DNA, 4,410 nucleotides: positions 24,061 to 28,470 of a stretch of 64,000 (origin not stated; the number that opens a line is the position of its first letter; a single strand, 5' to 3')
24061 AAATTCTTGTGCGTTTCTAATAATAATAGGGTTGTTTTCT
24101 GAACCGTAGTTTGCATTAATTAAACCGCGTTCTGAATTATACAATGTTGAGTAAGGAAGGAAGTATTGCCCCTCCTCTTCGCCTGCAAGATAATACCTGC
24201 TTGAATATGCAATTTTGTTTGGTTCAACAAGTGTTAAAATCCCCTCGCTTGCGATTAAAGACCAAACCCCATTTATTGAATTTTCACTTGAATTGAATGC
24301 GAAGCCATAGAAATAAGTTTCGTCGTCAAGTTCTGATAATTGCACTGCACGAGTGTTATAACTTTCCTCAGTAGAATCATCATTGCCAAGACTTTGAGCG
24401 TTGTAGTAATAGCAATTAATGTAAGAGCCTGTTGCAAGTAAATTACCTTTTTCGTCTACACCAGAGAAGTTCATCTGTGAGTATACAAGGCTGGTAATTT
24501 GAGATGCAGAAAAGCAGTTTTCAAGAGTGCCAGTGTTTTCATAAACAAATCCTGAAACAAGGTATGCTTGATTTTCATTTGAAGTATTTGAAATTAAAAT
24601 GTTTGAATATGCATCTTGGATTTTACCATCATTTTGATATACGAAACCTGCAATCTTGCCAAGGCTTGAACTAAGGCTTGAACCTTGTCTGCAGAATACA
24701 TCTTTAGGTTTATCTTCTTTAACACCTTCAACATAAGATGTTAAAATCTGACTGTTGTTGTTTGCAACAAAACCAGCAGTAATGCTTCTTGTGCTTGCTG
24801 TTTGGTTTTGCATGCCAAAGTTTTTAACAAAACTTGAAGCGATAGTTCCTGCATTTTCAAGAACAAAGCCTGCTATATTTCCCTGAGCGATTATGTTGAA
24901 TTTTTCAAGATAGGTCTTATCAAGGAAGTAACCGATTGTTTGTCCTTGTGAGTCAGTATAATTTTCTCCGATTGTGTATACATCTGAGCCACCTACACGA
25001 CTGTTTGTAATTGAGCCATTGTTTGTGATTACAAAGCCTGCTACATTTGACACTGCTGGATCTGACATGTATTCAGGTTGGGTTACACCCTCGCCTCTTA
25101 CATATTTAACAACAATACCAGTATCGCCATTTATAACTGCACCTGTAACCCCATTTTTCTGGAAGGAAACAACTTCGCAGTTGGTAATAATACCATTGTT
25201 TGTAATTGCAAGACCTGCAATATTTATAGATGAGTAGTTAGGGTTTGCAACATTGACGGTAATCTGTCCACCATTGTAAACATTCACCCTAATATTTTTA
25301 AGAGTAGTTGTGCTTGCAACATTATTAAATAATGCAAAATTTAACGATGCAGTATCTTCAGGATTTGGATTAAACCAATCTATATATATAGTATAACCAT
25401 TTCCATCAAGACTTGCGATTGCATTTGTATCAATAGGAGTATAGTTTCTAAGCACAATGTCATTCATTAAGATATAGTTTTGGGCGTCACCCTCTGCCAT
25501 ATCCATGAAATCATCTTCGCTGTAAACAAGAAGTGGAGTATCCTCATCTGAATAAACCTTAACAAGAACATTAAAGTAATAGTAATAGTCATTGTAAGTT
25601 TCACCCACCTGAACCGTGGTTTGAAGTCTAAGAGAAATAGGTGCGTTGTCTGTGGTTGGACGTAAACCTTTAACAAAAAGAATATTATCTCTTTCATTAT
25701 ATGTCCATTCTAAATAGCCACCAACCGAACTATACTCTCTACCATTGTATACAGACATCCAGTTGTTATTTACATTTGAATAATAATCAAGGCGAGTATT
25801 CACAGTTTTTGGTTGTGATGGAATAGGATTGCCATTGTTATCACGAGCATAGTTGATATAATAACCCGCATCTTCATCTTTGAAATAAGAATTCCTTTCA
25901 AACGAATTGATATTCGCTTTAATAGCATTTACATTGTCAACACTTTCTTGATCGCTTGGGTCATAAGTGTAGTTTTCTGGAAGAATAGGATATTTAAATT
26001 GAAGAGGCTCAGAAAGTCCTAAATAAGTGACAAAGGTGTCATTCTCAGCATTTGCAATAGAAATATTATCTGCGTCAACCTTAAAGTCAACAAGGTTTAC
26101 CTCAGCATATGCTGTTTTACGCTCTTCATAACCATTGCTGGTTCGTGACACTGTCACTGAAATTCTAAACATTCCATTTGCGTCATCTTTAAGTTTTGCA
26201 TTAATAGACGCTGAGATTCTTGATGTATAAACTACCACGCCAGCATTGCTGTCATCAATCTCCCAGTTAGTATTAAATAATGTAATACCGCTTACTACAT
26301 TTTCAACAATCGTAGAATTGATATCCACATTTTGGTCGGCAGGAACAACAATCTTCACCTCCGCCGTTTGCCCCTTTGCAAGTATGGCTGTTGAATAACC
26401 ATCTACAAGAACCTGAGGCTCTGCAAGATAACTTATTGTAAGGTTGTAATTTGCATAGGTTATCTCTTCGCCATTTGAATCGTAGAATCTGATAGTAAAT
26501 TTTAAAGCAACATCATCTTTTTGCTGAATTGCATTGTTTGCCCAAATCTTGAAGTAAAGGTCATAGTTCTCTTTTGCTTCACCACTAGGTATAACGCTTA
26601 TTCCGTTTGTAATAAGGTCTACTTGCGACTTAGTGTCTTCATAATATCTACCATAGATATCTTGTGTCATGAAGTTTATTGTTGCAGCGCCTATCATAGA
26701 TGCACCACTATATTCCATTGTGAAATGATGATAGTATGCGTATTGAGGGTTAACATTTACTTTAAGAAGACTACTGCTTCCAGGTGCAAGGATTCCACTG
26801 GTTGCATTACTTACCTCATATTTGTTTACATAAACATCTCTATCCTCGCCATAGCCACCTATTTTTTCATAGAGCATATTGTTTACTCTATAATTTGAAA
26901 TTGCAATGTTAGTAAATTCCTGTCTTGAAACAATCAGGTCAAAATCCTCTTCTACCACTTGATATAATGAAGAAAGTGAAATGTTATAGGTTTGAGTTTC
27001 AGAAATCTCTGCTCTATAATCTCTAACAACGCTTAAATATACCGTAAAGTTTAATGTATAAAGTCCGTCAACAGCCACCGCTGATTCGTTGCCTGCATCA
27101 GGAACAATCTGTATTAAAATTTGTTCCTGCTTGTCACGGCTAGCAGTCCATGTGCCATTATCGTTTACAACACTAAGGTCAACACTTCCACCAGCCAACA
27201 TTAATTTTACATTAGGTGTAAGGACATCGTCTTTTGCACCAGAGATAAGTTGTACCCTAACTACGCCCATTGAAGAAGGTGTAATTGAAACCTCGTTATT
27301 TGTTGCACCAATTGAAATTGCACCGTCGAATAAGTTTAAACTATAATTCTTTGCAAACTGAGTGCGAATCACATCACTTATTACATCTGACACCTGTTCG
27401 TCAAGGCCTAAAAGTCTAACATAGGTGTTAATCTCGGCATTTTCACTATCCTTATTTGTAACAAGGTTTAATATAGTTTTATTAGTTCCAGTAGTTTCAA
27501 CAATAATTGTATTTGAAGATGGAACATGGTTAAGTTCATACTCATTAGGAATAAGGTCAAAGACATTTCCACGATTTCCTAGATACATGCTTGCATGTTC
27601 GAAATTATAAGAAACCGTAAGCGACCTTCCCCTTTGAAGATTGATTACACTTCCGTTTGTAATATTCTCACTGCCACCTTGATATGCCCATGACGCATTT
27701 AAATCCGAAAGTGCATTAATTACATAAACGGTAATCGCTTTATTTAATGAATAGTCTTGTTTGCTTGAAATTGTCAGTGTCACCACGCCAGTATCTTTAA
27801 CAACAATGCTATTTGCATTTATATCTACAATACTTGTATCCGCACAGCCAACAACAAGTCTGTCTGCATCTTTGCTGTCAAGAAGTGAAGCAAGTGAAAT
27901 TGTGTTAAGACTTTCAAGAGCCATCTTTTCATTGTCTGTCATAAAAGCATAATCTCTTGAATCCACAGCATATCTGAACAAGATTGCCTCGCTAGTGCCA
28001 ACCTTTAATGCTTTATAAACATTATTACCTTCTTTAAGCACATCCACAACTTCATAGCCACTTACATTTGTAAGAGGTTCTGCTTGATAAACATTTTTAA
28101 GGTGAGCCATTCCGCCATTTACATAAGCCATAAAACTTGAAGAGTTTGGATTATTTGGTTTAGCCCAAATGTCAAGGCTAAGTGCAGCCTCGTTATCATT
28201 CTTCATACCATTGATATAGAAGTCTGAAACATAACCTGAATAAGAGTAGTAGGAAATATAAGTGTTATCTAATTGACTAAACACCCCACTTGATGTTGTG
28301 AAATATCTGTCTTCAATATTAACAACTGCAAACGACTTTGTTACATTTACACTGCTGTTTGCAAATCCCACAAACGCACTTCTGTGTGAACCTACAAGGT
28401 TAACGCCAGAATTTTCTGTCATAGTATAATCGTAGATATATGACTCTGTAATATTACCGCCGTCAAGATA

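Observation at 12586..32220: Single 19.6-kb gene encoding a ~6544-aa lipoprotein built from GLUG-type repeats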

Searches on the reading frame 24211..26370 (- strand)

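Call 11: search_protein_families(library=pfam, proteins=[window:24211-26370:-], max_evalue=1)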
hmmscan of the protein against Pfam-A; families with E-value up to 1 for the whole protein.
window:24211-26370:- (720 aa): 1 family
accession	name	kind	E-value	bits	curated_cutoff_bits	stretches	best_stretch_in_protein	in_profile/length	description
PF08985.17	DP-EP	-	0.14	13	25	0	4-41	57-93/120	DP-EP family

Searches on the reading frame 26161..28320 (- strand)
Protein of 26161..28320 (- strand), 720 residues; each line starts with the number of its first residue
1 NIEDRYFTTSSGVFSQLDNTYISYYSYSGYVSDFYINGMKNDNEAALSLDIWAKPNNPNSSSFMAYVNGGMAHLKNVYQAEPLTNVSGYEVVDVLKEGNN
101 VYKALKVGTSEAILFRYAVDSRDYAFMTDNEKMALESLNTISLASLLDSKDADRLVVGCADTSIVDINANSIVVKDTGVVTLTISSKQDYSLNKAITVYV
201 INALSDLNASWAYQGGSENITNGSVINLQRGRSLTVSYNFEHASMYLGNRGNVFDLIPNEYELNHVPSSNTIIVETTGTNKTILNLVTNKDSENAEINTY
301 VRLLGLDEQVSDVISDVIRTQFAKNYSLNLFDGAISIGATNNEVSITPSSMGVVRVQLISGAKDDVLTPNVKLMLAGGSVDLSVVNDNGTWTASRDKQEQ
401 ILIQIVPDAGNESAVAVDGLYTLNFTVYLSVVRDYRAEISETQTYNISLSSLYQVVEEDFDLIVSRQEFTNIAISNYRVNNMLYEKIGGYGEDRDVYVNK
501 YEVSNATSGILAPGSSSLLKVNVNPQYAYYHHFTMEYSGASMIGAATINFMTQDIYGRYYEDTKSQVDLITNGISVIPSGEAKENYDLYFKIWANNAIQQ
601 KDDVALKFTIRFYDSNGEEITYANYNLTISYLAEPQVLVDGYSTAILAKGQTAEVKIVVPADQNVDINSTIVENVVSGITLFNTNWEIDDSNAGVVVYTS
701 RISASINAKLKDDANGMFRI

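Call 11: search_protein_families(library=pfam, proteins=[window:26161-28320:-], max_evalue=1)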
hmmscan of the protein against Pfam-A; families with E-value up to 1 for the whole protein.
window:26161-28320:- (720 aa): 2 families
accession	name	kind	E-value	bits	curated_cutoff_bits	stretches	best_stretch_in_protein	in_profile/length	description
PF22959.3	Ig_NUP210_15th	-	0.0005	20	27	1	605-630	29-54/102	NUP210 Ig-like domain 15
PF00635.32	Motile_Sperm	-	0.14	12.5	25.9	0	368-408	49-89/109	MSP (Major sperm protein) domain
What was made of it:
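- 25552..28185 (-): Unassigned region aa 1346-2223. The only hit is a sub-threshold Ig_NUP210_15th match (E 5e-4, 20 bits against a cut-off of 27; call 11).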
